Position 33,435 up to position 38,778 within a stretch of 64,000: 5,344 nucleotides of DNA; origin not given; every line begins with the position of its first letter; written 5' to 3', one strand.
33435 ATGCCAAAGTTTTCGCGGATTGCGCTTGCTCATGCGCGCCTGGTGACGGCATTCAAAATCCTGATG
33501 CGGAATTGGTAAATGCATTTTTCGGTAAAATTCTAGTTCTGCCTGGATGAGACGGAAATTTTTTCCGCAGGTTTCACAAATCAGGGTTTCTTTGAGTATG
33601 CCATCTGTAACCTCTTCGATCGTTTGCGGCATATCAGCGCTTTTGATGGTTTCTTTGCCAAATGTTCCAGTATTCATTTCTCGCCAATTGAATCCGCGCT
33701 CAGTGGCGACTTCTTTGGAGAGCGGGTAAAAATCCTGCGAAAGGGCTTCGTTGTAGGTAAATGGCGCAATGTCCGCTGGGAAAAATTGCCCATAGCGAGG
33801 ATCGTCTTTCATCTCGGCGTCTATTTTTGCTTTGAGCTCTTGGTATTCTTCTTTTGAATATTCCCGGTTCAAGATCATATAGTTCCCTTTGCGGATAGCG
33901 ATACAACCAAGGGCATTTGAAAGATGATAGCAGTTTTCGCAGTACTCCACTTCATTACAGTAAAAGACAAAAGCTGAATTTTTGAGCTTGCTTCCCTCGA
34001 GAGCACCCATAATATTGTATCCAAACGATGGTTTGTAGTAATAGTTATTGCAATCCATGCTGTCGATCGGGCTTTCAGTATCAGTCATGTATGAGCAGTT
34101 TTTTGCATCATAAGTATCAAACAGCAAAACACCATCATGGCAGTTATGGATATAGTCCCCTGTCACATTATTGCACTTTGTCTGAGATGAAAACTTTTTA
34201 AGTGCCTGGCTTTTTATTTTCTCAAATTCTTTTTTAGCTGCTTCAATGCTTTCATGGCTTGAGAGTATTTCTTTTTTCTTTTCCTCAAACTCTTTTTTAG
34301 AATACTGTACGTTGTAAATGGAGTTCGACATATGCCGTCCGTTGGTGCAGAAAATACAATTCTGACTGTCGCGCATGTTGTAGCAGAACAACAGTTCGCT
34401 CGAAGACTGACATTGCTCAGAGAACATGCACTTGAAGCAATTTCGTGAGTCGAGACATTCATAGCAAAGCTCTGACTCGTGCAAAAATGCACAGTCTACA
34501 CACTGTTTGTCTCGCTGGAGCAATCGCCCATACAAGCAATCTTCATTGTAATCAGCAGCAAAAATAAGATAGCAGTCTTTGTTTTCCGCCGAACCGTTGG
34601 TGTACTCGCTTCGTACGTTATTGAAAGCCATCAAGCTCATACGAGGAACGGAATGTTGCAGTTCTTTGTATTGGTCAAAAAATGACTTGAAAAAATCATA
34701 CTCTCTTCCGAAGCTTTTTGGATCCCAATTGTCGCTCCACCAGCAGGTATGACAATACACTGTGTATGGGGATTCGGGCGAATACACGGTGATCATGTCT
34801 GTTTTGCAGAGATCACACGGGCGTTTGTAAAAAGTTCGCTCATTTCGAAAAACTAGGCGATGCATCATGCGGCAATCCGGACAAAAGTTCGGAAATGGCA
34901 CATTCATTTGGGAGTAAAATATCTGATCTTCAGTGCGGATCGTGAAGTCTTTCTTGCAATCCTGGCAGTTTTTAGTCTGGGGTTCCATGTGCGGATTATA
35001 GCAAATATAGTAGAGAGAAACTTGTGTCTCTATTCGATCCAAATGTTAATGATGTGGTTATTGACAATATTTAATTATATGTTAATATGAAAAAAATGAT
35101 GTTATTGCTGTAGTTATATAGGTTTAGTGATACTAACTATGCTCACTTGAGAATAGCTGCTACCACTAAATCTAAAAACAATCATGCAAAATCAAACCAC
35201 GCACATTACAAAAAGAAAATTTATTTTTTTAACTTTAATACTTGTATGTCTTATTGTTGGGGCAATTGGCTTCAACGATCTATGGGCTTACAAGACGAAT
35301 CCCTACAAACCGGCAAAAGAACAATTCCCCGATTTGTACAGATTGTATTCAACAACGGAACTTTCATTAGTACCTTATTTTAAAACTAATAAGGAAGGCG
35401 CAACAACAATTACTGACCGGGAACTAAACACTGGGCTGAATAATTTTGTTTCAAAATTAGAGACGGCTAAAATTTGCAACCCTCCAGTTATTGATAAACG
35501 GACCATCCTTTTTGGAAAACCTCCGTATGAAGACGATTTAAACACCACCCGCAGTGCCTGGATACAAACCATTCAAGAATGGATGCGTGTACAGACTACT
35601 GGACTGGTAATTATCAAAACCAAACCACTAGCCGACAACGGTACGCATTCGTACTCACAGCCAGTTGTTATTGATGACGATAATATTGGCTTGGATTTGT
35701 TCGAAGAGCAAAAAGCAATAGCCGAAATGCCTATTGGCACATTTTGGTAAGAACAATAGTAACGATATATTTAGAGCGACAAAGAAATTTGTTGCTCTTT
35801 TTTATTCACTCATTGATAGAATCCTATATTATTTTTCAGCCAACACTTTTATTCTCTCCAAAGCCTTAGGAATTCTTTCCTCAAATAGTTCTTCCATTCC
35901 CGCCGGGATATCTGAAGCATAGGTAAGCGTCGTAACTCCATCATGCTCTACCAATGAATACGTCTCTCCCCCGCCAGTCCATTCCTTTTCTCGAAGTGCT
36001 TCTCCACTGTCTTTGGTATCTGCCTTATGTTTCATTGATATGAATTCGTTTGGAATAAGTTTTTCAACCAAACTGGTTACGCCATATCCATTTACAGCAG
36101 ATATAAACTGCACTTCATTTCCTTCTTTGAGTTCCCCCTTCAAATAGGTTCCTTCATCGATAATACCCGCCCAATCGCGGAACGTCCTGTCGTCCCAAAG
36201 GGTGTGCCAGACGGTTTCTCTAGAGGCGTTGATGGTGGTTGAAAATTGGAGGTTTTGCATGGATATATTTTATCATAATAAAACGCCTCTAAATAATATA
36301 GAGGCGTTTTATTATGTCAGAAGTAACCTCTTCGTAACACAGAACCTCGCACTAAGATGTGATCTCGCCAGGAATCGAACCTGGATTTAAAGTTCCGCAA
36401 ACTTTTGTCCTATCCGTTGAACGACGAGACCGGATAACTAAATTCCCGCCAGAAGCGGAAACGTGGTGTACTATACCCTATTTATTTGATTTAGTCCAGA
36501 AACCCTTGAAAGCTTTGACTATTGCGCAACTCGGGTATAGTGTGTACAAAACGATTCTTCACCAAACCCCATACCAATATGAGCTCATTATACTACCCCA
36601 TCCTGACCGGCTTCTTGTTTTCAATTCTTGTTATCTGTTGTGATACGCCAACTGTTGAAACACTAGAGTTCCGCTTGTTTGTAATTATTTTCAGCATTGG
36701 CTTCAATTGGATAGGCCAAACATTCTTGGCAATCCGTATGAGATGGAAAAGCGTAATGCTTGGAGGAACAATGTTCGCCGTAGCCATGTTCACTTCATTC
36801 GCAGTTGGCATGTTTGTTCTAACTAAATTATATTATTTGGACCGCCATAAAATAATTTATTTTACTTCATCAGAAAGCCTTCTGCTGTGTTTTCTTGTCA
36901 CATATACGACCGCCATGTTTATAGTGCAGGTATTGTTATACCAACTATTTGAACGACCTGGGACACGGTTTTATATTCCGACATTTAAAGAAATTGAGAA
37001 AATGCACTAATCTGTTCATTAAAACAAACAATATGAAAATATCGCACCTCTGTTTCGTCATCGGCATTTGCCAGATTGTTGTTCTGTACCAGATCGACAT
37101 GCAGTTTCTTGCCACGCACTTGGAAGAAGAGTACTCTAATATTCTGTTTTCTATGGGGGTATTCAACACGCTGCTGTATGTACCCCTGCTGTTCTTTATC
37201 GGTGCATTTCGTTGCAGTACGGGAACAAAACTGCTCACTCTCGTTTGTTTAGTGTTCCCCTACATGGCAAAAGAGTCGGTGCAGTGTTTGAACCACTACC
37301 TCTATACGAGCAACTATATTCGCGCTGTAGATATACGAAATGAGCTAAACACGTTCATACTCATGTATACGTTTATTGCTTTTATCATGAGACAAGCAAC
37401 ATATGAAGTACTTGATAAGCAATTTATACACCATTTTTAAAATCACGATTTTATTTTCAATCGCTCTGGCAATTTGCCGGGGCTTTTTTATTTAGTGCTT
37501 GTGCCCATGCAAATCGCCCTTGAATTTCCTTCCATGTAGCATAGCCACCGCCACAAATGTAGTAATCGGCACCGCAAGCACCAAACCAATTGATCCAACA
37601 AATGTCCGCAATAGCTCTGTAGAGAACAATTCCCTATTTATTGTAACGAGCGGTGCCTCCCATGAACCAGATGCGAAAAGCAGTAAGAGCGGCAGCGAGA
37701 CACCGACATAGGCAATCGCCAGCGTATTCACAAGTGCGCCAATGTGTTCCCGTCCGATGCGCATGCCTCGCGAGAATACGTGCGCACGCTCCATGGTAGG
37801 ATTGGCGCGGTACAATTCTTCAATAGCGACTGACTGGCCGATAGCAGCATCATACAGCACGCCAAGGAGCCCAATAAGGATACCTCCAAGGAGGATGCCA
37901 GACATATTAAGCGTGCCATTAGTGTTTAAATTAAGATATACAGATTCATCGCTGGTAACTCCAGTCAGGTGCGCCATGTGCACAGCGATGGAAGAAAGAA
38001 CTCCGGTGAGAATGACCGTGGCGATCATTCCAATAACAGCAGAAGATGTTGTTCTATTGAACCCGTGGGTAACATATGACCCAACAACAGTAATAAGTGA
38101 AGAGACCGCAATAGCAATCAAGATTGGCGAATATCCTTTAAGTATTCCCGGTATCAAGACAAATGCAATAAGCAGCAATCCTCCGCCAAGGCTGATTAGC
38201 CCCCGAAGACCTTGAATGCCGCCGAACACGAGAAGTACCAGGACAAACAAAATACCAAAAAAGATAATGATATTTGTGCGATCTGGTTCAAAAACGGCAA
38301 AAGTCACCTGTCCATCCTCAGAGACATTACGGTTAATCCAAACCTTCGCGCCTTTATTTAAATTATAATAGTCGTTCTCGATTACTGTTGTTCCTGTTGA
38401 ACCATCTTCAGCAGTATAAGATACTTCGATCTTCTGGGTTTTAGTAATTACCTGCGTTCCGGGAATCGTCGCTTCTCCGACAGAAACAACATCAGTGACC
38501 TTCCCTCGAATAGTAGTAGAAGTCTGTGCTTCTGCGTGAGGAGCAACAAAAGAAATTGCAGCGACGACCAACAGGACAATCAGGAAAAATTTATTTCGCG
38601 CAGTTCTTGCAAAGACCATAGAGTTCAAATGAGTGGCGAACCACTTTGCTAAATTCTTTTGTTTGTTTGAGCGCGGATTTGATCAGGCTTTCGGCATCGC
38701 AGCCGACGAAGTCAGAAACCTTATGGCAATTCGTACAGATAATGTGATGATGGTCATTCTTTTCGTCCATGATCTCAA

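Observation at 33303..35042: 579-aa Cys-rich protein with zinc-ribbon domains at both termini and a central NCxxC-repeat core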

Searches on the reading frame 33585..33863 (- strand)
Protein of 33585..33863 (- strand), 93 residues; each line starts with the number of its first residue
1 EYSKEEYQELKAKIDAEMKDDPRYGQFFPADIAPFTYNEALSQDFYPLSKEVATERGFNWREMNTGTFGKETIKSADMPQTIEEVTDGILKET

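Call 87: search_solved_structures(query=A4, max_evalue=10, show_alignments=2)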
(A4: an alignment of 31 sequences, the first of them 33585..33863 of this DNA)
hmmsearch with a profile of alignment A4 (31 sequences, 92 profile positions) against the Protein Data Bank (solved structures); distinct sequences matched with E-value up to 10: 0.

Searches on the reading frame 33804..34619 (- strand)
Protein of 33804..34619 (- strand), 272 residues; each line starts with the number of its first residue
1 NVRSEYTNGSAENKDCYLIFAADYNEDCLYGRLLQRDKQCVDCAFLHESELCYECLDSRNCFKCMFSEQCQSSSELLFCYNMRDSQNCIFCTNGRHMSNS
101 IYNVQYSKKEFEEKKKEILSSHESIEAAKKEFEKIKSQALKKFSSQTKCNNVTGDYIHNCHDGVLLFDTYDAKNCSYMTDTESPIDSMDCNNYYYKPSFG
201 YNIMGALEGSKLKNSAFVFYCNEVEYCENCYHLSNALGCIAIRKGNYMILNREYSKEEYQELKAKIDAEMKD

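Call 86: search_solved_structures(query=A3, max_evalue=10, show_alignments=2)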
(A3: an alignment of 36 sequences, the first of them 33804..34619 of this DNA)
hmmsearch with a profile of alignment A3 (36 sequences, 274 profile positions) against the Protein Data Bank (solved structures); distinct sequences matched with E-value up to 10: 1.
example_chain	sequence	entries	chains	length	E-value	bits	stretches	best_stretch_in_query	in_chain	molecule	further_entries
1ezg_A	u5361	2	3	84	9.6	8.9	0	28-96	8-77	THERMAL HYSTERESIS PROTEIN ISOFORM YL-1 | Thermal hysteresis protein isoform YL-1 (2-14)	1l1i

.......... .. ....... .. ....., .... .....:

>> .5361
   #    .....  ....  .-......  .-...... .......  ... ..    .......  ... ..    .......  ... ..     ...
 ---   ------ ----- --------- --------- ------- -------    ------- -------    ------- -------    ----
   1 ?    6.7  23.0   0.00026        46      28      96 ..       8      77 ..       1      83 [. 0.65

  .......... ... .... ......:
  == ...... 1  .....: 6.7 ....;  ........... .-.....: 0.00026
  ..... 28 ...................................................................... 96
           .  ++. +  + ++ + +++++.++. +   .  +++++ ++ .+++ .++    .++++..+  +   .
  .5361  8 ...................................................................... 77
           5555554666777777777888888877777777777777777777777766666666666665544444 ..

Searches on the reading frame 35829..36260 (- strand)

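Call 12: search_protein_families(library=pfam, proteins=[window:35829-36260:-], max_evalue=0.001)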
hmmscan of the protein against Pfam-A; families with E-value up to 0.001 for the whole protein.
window:35829-36260:- (143 aa): 2 families
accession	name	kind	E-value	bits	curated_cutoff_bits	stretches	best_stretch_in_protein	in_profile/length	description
PF08327.17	AHSA1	-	3.3e-07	31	22.1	1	11-141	1-124/125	Activator of Hsp90 ATPase homolog 1-like protein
PF10604.15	Polyketide_cyc2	-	0.00055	20.7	27.4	1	1-137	1-137/142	Polyketide cyclase / dehydrase and lipid transport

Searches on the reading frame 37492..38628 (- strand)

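Call 12: search_protein_families(library=pfam, proteins=[window:37492-38628:-], max_evalue=0.001)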
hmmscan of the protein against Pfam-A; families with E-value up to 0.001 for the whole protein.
window:37492-38628:- (378 aa): 1 family
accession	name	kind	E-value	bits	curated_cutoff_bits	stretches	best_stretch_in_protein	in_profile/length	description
PF07907.16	YibE_F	-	7.1e-66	222.6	27.2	1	121-361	1-240/241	YibE/F-like protein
